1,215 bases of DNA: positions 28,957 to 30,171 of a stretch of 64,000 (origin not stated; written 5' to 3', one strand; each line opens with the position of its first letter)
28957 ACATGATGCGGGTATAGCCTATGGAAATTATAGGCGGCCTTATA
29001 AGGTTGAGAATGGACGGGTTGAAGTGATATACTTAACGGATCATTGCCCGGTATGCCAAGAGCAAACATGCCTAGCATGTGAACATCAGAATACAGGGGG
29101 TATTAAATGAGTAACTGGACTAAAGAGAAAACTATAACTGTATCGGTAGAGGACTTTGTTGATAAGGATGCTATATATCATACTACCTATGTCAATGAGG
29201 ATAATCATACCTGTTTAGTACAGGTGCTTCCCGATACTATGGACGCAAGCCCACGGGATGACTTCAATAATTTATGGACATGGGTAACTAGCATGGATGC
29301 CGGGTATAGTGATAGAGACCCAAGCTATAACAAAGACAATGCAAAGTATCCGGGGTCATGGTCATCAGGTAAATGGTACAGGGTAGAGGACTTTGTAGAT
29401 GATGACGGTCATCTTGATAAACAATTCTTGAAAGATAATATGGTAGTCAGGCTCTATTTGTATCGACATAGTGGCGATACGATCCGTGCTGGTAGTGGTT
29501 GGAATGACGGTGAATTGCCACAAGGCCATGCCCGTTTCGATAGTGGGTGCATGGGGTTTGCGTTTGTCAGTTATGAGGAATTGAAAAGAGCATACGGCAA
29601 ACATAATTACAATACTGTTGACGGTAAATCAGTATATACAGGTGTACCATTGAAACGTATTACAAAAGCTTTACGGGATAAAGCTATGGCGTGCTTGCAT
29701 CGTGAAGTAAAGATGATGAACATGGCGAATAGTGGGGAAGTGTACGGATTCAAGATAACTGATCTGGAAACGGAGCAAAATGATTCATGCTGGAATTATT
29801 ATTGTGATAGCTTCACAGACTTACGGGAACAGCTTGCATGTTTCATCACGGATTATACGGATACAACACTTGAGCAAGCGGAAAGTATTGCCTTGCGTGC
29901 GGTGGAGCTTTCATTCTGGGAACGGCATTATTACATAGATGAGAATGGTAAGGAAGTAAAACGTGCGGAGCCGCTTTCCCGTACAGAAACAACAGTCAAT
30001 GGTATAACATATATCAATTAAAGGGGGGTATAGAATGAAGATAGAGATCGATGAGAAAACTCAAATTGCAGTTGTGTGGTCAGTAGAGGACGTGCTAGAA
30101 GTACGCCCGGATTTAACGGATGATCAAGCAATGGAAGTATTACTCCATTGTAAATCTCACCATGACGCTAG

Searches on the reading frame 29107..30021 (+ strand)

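Call 14: search_protein_families(library=pfam, proteins=[window:29107-30021:+], max_evalue=0.01)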
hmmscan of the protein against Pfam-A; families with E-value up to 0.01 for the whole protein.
window:29107-30021:+ (304 aa): 0 families

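Call 15: search_protein_families(library=phrogs, proteins=[window:29107-30021:+], max_evalue=0.001)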
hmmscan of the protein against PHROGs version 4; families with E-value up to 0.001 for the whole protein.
window:29107-30021:+ (304 aa): 1 family
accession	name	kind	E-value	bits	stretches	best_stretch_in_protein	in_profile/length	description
phrog_6186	-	unknown function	3.3e-13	51.1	1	36-260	13-196/220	-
